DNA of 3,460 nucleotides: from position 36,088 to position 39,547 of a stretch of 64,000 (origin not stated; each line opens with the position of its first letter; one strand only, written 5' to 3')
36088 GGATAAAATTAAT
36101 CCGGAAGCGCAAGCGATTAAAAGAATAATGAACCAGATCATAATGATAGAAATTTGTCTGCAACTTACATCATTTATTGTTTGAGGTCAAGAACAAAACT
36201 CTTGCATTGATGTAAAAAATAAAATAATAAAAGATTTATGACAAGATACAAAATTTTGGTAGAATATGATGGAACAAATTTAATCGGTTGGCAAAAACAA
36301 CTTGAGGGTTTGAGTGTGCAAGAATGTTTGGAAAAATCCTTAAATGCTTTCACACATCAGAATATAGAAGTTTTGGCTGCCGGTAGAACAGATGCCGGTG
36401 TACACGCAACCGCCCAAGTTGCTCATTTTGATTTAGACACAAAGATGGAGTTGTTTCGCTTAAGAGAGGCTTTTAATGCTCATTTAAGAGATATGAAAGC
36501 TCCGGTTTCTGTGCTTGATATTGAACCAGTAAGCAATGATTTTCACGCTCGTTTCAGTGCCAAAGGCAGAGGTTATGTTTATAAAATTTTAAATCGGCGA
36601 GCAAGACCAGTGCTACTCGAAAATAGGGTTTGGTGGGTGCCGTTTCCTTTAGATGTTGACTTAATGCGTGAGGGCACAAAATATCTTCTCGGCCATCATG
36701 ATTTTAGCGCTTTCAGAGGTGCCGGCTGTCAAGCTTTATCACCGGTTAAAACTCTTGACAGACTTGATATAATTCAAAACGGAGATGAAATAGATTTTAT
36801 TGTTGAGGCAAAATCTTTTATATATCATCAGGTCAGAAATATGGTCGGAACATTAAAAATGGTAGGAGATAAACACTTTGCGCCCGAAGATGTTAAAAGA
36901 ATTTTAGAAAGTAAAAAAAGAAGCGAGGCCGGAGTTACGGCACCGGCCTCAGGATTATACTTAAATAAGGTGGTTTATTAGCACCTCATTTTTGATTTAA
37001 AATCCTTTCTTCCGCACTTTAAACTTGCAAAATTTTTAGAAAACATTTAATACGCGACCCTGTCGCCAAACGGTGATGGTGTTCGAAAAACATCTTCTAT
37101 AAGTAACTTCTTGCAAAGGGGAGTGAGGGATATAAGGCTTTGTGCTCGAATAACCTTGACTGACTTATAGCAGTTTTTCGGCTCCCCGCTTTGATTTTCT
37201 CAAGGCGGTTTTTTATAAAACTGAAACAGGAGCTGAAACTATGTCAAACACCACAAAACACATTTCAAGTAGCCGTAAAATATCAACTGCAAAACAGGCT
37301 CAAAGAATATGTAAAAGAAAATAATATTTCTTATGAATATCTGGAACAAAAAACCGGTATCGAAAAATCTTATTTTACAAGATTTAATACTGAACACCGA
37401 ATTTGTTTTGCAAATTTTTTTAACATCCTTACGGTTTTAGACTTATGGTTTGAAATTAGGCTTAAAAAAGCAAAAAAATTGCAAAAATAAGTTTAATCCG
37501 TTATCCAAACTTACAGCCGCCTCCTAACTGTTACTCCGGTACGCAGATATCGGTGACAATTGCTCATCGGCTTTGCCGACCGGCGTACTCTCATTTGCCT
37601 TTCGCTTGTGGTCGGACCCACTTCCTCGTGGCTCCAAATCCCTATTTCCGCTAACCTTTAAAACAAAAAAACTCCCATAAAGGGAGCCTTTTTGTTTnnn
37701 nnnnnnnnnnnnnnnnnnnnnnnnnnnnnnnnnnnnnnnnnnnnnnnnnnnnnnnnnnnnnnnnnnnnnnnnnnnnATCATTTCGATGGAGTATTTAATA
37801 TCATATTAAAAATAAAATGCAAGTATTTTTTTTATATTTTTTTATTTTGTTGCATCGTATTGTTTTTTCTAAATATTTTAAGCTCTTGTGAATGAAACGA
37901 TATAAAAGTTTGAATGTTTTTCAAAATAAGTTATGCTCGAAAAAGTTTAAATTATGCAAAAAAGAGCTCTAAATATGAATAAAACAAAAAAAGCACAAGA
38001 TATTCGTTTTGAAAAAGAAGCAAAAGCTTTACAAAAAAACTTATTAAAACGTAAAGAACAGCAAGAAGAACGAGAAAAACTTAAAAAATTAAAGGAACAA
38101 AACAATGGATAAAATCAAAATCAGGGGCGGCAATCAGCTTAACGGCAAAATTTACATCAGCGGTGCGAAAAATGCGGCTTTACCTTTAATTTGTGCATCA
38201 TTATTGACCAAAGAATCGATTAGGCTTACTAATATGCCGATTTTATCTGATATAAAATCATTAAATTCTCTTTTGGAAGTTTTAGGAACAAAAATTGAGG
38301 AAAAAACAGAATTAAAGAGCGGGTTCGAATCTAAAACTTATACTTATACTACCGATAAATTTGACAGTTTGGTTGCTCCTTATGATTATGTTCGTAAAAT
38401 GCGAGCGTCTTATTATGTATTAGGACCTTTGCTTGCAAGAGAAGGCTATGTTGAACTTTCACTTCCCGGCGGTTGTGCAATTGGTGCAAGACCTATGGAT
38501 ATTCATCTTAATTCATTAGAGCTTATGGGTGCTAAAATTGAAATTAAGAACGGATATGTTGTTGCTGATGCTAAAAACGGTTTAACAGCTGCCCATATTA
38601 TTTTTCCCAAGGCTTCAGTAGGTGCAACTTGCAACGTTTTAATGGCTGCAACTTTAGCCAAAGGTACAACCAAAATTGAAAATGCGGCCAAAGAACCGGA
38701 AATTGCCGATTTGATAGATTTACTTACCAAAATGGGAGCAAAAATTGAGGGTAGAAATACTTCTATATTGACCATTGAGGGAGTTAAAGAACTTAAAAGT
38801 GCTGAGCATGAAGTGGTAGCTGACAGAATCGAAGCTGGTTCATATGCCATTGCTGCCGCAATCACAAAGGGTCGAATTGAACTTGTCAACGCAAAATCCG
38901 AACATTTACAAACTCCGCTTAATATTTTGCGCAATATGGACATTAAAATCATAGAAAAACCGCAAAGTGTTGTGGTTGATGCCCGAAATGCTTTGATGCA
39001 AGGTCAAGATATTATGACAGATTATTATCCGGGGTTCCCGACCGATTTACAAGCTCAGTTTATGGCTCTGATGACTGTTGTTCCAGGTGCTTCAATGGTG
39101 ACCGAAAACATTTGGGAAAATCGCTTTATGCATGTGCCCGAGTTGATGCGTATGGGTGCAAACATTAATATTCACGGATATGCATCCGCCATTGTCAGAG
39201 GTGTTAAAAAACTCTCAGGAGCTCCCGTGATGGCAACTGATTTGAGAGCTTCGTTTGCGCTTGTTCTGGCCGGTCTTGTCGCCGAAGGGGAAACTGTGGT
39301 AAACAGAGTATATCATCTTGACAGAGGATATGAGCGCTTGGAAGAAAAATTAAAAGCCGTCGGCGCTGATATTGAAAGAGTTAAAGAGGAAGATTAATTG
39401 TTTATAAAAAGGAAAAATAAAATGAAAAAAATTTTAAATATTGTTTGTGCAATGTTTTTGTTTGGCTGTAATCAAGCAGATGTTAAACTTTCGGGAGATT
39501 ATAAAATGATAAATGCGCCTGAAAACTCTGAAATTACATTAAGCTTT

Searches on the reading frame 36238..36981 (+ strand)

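Call 24: search_protein_families(library=pfam, proteins=[window:36238-36981:+], max_evalue=0.001)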
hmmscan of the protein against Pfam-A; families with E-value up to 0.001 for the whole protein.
window:36238-36981:+ (247 aa): 1 family
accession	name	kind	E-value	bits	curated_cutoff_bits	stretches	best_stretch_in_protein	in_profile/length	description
PF01416.25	PseudoU_synth_1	-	4.4e-39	133.7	23.3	2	148-247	3-107/108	tRNA pseudouridine synthase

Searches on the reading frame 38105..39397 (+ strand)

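Call 24: search_protein_families(library=pfam, proteins=[window:38105-39397:+], max_evalue=0.001)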
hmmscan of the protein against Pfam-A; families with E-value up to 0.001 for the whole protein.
window:38105-39397:+ (430 aa): 1 family
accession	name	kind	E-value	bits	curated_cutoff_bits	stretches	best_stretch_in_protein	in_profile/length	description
PF00275.25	EPSP_synthase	-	9.7e-103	344.5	22.8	1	7-416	2-417/417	EPSP synthase (3-phosphoshikimate 1-carboxyvinyltransferase)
